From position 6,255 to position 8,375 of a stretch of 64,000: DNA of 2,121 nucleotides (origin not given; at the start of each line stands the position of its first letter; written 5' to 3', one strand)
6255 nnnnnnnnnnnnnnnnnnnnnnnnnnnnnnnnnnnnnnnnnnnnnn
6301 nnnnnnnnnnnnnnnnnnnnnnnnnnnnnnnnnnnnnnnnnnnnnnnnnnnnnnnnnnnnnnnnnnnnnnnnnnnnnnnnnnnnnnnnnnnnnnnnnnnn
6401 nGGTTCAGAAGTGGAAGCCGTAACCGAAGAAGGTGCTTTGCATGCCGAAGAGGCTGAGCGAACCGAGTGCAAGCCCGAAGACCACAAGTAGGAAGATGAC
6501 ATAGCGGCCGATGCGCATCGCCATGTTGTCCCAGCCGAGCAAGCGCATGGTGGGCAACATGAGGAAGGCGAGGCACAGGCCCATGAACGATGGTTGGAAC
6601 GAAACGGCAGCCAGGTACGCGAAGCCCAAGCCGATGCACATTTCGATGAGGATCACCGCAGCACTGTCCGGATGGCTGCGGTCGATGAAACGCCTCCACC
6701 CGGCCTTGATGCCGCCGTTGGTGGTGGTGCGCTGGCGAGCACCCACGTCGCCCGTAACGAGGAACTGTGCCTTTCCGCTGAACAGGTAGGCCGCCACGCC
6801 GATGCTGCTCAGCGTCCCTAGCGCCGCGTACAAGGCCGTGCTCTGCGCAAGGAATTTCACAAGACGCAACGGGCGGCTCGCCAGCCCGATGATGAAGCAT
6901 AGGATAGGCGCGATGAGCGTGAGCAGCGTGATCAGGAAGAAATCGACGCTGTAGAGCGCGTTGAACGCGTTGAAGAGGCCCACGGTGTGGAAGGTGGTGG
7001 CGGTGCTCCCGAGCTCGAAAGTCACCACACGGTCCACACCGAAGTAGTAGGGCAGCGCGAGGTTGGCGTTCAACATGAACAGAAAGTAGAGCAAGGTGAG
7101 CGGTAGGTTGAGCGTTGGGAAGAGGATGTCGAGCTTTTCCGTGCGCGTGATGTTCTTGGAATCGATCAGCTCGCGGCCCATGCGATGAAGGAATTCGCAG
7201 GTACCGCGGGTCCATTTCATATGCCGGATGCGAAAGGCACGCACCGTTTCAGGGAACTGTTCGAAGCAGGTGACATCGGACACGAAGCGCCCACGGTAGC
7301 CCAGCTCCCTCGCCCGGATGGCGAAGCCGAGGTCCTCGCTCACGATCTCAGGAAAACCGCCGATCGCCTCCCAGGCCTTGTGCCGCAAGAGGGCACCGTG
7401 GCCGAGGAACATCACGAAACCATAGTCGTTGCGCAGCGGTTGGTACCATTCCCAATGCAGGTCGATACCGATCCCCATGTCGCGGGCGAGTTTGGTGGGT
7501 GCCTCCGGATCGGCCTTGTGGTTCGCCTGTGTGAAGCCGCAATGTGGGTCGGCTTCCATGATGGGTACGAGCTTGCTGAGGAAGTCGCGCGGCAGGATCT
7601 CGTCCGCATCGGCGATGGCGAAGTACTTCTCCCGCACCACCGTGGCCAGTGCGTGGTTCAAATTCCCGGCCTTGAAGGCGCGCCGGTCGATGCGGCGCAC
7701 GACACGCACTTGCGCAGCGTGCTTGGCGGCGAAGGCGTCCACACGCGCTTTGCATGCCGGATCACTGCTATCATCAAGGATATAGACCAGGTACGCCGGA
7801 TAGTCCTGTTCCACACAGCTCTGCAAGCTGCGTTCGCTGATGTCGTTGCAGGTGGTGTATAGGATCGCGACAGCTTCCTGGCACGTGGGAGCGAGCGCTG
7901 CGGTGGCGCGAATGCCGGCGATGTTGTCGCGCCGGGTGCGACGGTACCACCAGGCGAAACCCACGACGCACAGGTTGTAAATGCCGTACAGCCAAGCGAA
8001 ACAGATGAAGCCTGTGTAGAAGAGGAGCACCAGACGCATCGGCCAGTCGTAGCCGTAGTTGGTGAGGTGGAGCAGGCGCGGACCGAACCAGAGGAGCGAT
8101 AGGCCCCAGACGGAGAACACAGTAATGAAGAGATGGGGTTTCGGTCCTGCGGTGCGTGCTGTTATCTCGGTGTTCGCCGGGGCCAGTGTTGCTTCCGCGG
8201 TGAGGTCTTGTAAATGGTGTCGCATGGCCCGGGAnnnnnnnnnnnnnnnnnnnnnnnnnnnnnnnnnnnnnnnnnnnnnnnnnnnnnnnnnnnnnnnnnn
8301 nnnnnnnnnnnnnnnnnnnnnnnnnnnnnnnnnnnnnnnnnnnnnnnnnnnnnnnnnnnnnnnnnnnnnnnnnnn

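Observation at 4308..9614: Synthase-type exopolysaccharide module (TPR/beta-barrel + polytopic GT2) tightly coupled to a T9SS-secreted CotH-kinase/P-domain protein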

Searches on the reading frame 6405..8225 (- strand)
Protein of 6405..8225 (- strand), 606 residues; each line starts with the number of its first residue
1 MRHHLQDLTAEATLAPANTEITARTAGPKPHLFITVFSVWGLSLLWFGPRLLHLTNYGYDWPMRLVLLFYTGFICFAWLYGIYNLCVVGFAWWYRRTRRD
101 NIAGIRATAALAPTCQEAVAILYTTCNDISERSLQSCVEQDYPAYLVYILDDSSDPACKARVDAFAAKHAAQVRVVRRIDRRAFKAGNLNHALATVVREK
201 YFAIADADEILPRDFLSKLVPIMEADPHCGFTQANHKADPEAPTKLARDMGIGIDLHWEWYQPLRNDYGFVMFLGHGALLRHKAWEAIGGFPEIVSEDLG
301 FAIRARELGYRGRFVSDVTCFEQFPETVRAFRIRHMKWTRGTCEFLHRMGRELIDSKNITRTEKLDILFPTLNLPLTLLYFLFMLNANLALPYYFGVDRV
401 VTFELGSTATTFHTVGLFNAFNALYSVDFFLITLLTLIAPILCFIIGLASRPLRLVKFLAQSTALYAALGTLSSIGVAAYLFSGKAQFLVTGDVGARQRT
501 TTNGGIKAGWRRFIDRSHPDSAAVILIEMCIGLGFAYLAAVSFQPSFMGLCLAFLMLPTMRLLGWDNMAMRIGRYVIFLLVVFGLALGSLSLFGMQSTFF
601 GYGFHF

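Call 6: search_protein_families(library=pfam, proteins=[window:6405-8225:-], max_evalue=0.01)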
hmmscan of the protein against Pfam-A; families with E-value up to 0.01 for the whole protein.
window:6405-8225:- (606 aa): 5 families
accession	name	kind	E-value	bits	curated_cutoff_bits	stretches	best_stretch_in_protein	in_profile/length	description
PF13632.12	Glyco_trans_2_3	-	1.5e-22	80.8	27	1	202-392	2-183/198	Glycosyl transferase family group 2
PF13641.12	Glyco_tranf_2_3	-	3.8e-17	63.5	27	1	129-341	15-230/230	Glycosyltransferase like family 2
PF00535.33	Glycos_transf_2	-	1.3e-14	54.9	23.3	1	131-239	14-119/168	Glycosyl transferase family 2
PF13506.12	Glyco_transf_21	-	4.5e-07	29.9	21.7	1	185-340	18-174/174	Glycosyl transferase family 21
PF13704.12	Glyco_tranf_2_4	-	0.0042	18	27.5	1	147-212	22-85/98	Glycosyl transferase family 2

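Call 7: search_protein_families(library=ncbifam, proteins=[window:6405-8225:-], max_evalue=0.01)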
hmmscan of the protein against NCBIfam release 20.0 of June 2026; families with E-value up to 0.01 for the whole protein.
window:6405-8225:- (606 aa): 20 families
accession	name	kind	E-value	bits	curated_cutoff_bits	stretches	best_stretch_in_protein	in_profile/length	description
TIGR03030.1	CelA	equivalog_domain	2.5e-18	65.5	699.1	1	75-344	95-379/714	UDP-forming cellulose synthase catalytic subunit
TIGR03937.1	PgaC_IcaA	equivalog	9.2e-14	51.2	422.3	2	67-235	5-162/407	poly-beta-1,6-N-acetyl-D-glucosamine synthase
NF003962.0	PRK05454.2-5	equivalog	8.2e-13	47.8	328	1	73-479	97-504/641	glucans biosynthesis glucosyltransferase MdoH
NF008558.0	PRK11498.1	equivalog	6.9e-12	44.1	992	1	135-344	294-503/872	UDP-forming cellulose synthase catalytic subunit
NF003958.0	PRK05454.2-1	equivalog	1.3e-09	36.8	419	1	74-492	61-499/704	glucans biosynthesis glucosyltransferase MdoH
NF003960.0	PRK05454.2-3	equivalog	2.8e-09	36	829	1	100-238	147-294/659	glucans biosynthesis glucosyltransferase MdoH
NF003955.0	PRK05454.1-1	equivalog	5.5e-09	34.4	1037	1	99-238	245-388/855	glucans biosynthesis glucosyltransferase MdoH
NF003956.0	PRK05454.1-3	equivalog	1.1e-07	30.5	864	1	67-236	95-268/718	glucans biosynthesis glucosyltransferase MdoH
TIGR03472.1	HpnI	equivalog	1.3e-07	30.9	310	1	76-341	14-271/373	bacteriohopanetetrol glucosamine biosynthesis glycosyltransferase HpnI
NF053739.1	GlytfEpsEBac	equivalog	2.8e-07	29.8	450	1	125-314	11-194/265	glycosyltransferase EpsE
NF003959.0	PRK05454.2-2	equivalog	2.5e-06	26.2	550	1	85-339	66-337/599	glucans biosynthesis glucosyltransferase MdoH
NF053846.1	glyco_with_XrtP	equivalog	0.00019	20.2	520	0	293-389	249-343/440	XrtP-associated glycosyltransferase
NF003961.0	PRK05454.2-4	equivalog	0.00026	19.5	583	1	147-238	161-263/643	glucans biosynthesis glucosyltransferase MdoH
TIGR04440.1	glyco_TIGR04440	domain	0.00034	20.4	70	1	140-231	24-114/215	TIGR00180 family glycosyltransferase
TIGR04242.1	nodulat_NodC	equivalog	0.00093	18.2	550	0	128-342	62-284/395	chitooligosaccharide synthase NodC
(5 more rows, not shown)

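Call 10: find_homologous_proteins(query=window:6405-8225:-)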
Query window:6405-8225:- (606 aa): 843 proteins with E <= 0.001 among 8000 candidates; the best 120 are listed.
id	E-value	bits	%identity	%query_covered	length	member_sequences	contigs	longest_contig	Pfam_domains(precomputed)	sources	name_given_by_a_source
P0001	0.0e+0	1309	93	100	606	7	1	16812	PF13632.13,PF13506.14,PF13641.13,PF00535.33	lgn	-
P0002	1.6e-298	1010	74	100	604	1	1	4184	PF13632.13,PF13506.14,PF13641.13,PF00535.33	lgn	-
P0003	2.0e-230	785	59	99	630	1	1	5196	PF13632.13,PF13506.14,PF13641.13,PF00535.33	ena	-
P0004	7.0e-229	780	59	97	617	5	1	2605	PF13632.13,PF13506.14,PF13641.13,PF00535.33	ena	-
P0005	9.9e-229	779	59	100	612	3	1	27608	PF13632.13,PF13506.14,PF13641.13,PF00535.33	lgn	-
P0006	1.3e-228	779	61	96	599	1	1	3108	PF13632.13,PF13506.14,PF13641.13,PF00535.33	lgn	-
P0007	3.3e-227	774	59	98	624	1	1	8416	PF13632.13,PF13506.14,PF13641.13,PF00535.33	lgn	-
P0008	4.9e-227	774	58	98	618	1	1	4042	PF13632.13,PF13506.14,PF13641.13,PF00535.33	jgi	-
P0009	4.9e-227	774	58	97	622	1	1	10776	PF13632.13,PF13506.14,PF13641.13,PF00535.33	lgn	-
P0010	2.2e-226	771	56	99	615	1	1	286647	PF13632.13,PF13506.14,PF13641.13,PF00535.33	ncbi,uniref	ncbi:glycosyltransferase family 2 protein [Flavobacteriaceae bacterium SZ-1-7]|uniref:glycosyltransf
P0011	2.7e-226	771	59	96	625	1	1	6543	PF13632.13,PF13506.14,PF13641.13,PF00535.33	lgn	-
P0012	3.1e-226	771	59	100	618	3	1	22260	PF13632.13,PF13506.14,PF13641.13,PF00535.33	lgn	-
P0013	4.2e-226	771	60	96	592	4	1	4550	PF13632.13,PF13506.14,PF13641.13,PF00535.33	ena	-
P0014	4.2e-226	771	60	95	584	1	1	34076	PF13632.13,PF13506.14,PF13641.13,PF00535.33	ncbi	-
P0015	5.7e-226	770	59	97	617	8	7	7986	PF13632.13,PF13506.14,PF13641.13,PF00535.33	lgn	-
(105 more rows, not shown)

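Call 11: find_related_loci(query=window:6405-8225:-, collection=genome_contigs, flank=8000)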
Query window:6405-8225:- (606 aa) in genome_contigs; peptide patterns used: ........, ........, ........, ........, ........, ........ (x = any residue, [..] = any of these).
162 stretches matched a pattern; 101 encode a relative of the query (tblastn E <= 1e-3); the best 80 are kept; 80 distinct loci.
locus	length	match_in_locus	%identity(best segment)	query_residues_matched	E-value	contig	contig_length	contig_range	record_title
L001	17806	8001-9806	56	5-606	0e+0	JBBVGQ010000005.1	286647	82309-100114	Flavobacteriaceae bacterium SZ-1-7 NODE_5_length_286647_cov_374.148281, whole genome shotgun sequence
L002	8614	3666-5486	58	4-606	0e+0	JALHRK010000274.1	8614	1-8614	MAG: Saprospiraceae bacterium isolate maxbin.128_sub c_000000028707, whole genome shotgun sequence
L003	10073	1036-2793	59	27-606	0e+0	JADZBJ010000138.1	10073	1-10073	MAG: Saprospiraceae bacterium isolate SJ668 c_000000599518, whole genome shotgun sequence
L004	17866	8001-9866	58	2-606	0e+0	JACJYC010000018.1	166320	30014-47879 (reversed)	MAG: Lewinellaceae bacterium isolate HK-STAS-BACT-28 HK-STAS-BACT-28_18, whole genome shotgun sequence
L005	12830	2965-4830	58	2-606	0e+0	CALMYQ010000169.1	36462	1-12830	MAG TPA_asm: uncultured Lewinella sp. isolate SRR2107183_bin.65_CONCOCT_v1.1_MAG genome assembly, contig: ERZ794926.620,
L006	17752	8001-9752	58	26-606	0e+0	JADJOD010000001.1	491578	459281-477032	MAG: Lewinellaceae bacterium isolate Fred_18-Q3-R57-64_BAT3C.308 tig00003692-10-4922920, whole genome shotgun sequence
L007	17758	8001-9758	59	25-606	0e+0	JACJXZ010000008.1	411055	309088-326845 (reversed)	MAG: Lewinellaceae bacterium isolate HK-STAS-BACT-25 HK-STAS-BACT-25_8, whole genome shotgun sequence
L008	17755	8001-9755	60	26-606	0e+0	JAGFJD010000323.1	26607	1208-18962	MAG: Phaeodactylibacter sp. isolate mag.14 k127_317812, whole genome shotgun sequence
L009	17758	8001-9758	58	25-606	0e+0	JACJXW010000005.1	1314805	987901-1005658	MAG: Lewinellaceae bacterium isolate HK-STAS-BACT-22 HK-STAS-BACT-22_5, whole genome shotgun sequence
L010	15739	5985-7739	57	28-606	0e+0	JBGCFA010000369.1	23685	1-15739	MAG: Bacteroidia bacterium isolate SGMAG-33 contig369, whole genome shotgun sequence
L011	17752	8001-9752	59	27-606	0e+0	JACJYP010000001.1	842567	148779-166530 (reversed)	MAG: Lewinellaceae bacterium isolate HK-STAS-BACT-41 HK-STAS-BACT-41_1, whole genome shotgun sequence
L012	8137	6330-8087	58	25-606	0e+0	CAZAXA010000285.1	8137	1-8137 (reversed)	MAG TPA_asm: uncultured Phaeodactylibacter sp. isolate SRP329715_co2_390 genome assembly, contig: NODE_15492_length_8137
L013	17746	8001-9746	58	28-606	0e+0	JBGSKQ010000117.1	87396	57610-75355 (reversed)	MAG: Saprospiraceae bacterium isolate JTS-AC184 k141_112238, whole genome shotgun sequence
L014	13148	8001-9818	57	8-606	0e+0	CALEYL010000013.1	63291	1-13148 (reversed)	MAG TPA_asm: uncultured Saprospiraceae bacterium isolate SRR6227243_bin.63_CONCOCT_v1.1_MAG genome assembly, contig: ERZ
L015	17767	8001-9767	58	26-606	0e+0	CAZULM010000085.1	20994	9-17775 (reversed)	MAG TPA_asm: uncultured Saprospiraceae bacterium isolate SRP287453_co1_275 genome assembly, contig: NODE_4458_length_209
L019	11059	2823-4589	59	25-606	0e+0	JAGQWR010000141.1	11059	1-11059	MAG: Saprospiraceae bacterium isolate HKST-UBA18 2008_420742, whole genome shotgun sequence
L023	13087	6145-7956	58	5-598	0e+0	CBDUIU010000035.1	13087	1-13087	MAG TPA_asm: uncultured Saprospiraceae bacterium isolate SRR22808131_concoct_130 genome assembly, contig: ERZ25043456.30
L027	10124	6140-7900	54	25-606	0e+0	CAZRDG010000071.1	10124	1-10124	MAG TPA_asm: uncultured Lacinutrix sp. isolate binchicken_co272_8 genome assembly, contig: NODE_235_length_10124_cov_9.7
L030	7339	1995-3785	56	7-598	0e+0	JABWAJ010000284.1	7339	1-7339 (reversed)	MAG: Saprospiraceae bacterium isolate MAG_1 scaffold_12580, whole genome shotgun sequence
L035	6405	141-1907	58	26-606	0e+0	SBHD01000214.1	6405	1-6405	MAG: Bacteroidetes bacterium isolate M3007 scaffold_4102_1, whole genome shotgun sequence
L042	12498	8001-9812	55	3-602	0e+0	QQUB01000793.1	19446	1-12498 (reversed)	MAG: Bacteroidetes bacterium isolate BCD1 492, whole genome shotgun sequence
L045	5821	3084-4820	54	29-606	0e+0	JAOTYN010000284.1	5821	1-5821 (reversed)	MAG: Cyclobacteriaceae bacterium isolate 21_Jan_SF_Bin48 21_Jan_SF_Bin48_scaffold_14320_c1, whole genome shotgun sequenc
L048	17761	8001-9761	54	23-606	0e+0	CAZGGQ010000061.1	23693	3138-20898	MAG TPA_asm: uncultured Chitinophaga sp. isolate binchicken_co248_745 genome assembly, contig: NODE_2057_length_23693_co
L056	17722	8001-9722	57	28-598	0e+0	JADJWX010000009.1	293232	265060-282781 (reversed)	MAG: Lewinellaceae bacterium isolate Kalu_18-Q3-R12-55_BATAC.22 tig00003197-10-2923600, whole genome shotgun sequence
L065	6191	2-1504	63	112-606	0e+0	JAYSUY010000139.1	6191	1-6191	MAG: Saprospiraceae bacterium isolate GFS_12690 GFS_12690_138, whole genome shotgun sequence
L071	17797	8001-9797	54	12-606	0e+0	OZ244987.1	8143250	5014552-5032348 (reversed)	MAG: Saprospiraceae bacterium isolate 81927766-8890-41a5-ac93-6b412b562561 genome assembly, chromosome: 1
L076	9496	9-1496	57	118-606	0e+0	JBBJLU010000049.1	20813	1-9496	MAG: Ferruginibacter sp. isolate RUP_SRG_50 NODE_3552_length_20813_cov_5.431255, whole genome shotgun sequence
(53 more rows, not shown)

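Call 14: find_encoding_contigs(protein=P0001, flank=10000, max_places=3)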
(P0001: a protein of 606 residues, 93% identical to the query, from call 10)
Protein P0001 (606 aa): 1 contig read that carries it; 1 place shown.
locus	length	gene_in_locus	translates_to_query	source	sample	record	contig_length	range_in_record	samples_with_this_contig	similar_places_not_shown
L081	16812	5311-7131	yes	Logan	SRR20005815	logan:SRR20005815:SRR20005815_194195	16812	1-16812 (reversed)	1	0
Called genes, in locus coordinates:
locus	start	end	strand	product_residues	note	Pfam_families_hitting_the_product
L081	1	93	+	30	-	?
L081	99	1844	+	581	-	PF18962:Por_Secre_tail (weak)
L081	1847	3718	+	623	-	-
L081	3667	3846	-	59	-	-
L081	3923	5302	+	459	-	PF00515:TPR_1 (faint), PF07719:TPR_2 (faint), PF13174:TPR_6 (faint), PF13424:TPR_12 (faint), PF13428:TPR_14 (faint), PF13432:TPR_16 (faint), PF14559:TPR_19 (faint)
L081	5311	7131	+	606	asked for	PF13506:Glyco_transf_21, PF00535:Glycos_transf_2, PF13641:Glyco_tranf_2_3, PF13632:Glyco_trans_2_3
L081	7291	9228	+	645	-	PF01483:P_proprotein (weak), PF08757:CotH, PF18962:Por_Secre_tail (faint)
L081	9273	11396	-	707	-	PF26550:Tricorn_2nd (weak), PF00930:DPPIV_N (faint), PF07676:PD40, PF26549:Tricorn_N, PF00326:Peptidase_S9, PF20434:BD-FAE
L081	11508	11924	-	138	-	-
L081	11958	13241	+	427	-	PF05139:Erythro_esteras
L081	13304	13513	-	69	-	-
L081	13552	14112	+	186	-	-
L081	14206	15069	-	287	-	PF18950:DUF5694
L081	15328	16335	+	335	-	PF06580:His_kinase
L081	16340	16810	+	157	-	?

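Call 15: find_encoding_contigs(protein=P0002, flank=10000, max_places=3)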
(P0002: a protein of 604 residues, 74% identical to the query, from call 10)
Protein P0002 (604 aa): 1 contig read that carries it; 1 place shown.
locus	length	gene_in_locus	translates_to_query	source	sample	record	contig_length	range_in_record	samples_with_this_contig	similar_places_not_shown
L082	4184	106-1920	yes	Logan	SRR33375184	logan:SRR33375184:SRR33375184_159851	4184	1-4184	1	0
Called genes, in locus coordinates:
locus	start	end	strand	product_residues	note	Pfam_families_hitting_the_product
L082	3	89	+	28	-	?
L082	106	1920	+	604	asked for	PF13506:Glyco_transf_21, PF00535:Glycos_transf_2, PF13641:Glyco_tranf_2_3, PF13632:Glyco_trans_2_3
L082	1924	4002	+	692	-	PF01483:P_proprotein, PF08757:CotH, PF18962:Por_Secre_tail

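Call 19: search_protein_families(library=pfam, proteins=[L010:7785-10781:+, L015:10288-13941:+, L006:9864-12599:+, L027:7999-9786:+, L048:9850-11286:+, L006:13316-13906:+, L042:9964-10713:+, L045:5077-5496:+, L048:11305-12552:+], max_evalue=0.001)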
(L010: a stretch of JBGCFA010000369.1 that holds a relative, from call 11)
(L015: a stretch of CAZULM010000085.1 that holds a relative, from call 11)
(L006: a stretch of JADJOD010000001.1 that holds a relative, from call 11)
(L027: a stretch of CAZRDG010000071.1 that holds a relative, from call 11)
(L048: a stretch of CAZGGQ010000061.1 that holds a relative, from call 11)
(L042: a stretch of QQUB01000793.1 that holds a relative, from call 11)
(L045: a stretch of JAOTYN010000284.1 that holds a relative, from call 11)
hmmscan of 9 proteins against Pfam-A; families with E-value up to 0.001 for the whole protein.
L010:7785-10781:+ (998 aa): 6 families
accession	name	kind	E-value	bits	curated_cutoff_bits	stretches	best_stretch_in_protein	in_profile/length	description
PF07995.17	GSDH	-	9.2e-49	166.9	25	1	38-304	4-276/332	Glucose / Sorbosone dehydrogenase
PF07691.17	PA14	-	8.1e-27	94.3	24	1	657-792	4-145/147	PA14 domain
PF18962.6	Por_Secre_tail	-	2.1e-10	41.2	27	1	921-994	1-72/75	Secretion system C-terminal sorting domain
PF17210.9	SdrD_B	-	5.6e-08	33.4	29.7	1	809-869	7-66/112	SdrD B-like domain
PF13927.12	Ig_3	-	7.3e-06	26.8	30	1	378-446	2-78/78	Immunoglobulin domain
PF13895.12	Ig_2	-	0.00021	21.9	27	1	400-459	22-78/79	Immunoglobulin domain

L015:10288-13941:+ (1217 aa): 10 families
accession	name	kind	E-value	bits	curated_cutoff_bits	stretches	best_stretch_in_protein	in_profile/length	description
PF07995.17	GSDH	-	4.3e-51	174.6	25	1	38-346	3-320/332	Glucose / Sorbosone dehydrogenase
PF17210.9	SdrD_B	-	2.8e-33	114.9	29.7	3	1026-1087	5-66/112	SdrD B-like domain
PF07691.17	PA14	-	5.5e-22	78.6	24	1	668-795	9-144/147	PA14 domain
PF13620.12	CarboxypepD_reg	-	1.5e-09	38.5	32.3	0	1043-1085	12-54/82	Carboxypeptidase regulatory-like domain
PF18962.6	Por_Secre_tail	-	3.2e-09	37.4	27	1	1141-1211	1-70/75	Secretion system C-terminal sorting domain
PF17802.7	SpaA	-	1.2e-07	32.2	23.1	0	1042-1084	13-57/91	Prealbumin-like fold domain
PF07679.22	I-set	-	6.6e-07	29.7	23.7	1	382-462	3-90/90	Immunoglobulin I-set domain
PF13927.12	Ig_3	-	1.9e-06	28.7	30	1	380-448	2-78/78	Immunoglobulin domain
PF10528.15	GLEYA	-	2.5e-05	24.9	26.2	1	706-783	1-88/91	GLEYA domain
PF13895.12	Ig_2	-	0.00075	20.1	27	0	391-462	11-79/79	Immunoglobulin domain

L006:9864-12599:+ (911 aa): 6 families
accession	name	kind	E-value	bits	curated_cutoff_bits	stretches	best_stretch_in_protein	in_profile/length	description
PF07995.17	GSDH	-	2.2e-51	175.5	25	1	41-280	3-255/332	Glucose / Sorbosone dehydrogenase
PF07691.17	PA14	-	1.1e-25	90.5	24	1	664-786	9-140/147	PA14 domain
PF17210.9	SdrD_B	-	4.4e-09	37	29.7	1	812-869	10-66/112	SdrD B-like domain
PF10528.15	GLEYA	-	3.3e-06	27.8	26.2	1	701-777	1-87/91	GLEYA domain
PF13927.12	Ig_3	-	4.7e-05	24.3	30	1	378-446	2-78/78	Immunoglobulin domain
PF13620.12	CarboxypepD_reg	-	0.00024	21.8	32.3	1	826-868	14-55/82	Carboxypeptidase regulatory-like domain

L027:7999-9786:+ (595 aa): 1 family
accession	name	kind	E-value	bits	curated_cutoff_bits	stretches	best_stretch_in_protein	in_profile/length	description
PF03724.22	META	-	4e-05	24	24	0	258-312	8-57/109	META domain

L048:9850-11286:+ (478 aa): 4 families
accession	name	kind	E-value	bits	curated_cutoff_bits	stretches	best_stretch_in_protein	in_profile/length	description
PF00919.26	UPF0004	-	5.8e-31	106.9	27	1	32-131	1-98/98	Uncharacterized protein family UPF0004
PF04055.27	Radical_SAM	-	1.4e-26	94.1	29.5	1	179-357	1-164/166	Radical SAM superfamily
PF01938.26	TRAM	-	2.1e-08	34.4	21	1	415-477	3-61/61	TRAM domain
PF18693.7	TRAM_2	-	0.00022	21.8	27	1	416-477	1-63/63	TRAM domain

L006:13316-13906:+ (196 aa): 1 family
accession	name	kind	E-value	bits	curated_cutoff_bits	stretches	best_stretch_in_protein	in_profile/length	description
PF04264.18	YceI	-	1.5e-13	51.8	23.7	1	59-192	25-149/150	YceI-like domain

L042:9964-10713:+ (249 aa): 3 families
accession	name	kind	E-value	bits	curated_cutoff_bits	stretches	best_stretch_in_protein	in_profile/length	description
PF07635.16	PSCyt1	-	3.6e-10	40.7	22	1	78-128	3-58/59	Planctomycete cytochrome C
PF13442.11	Cytochrome_CBB3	-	6.8e-09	36.4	27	0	72-145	12-68/68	Cytochrome C oxidase, cbb3-type, subunit III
PF00034.26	Cytochrom_C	-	0.00093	20.9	21.3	0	73-147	11-88/90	Cytochrome c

L045:5077-5496:+ (139 aa): 1 family
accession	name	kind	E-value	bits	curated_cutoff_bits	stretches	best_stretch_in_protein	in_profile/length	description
PF12869.13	tRNA_anti-like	-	7.8e-06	26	23.5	1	4-123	8-136/146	tRNA_anti-like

L048:11305-12552:+ (415 aa): 7 families
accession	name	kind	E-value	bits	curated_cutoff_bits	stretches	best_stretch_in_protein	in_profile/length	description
PF00158.32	Sigma54_activat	-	2.1e-68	229.7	20.2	1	12-178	1-167/168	Sigma-54 interaction domain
PF25601.1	AAA_lid_14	-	1.4e-22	79.7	27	1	185-259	2-76/87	AAA+ ATPase lid domain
PF14532.12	Sigma54_activ_2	-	8e-21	75.2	25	1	27-183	15-138/138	Sigma-54 interaction domain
PF02954.25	HTH_8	-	1.8e-10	40.8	22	1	375-411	6-42/42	Bacterial regulatory protein, Fis family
PF18024.7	HTH_50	-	5.6e-08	32.8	27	1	373-413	10-49/50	Helix-turn-helix domain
PF07724.20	AAA_2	-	2.2e-05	25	27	1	35-162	5-133/166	AAA domain (Cdc48 subfamily)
PF07728.20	AAA_5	-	3.4e-05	24.3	22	1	36-154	2-123/139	AAA domain (dynein-related subfamily)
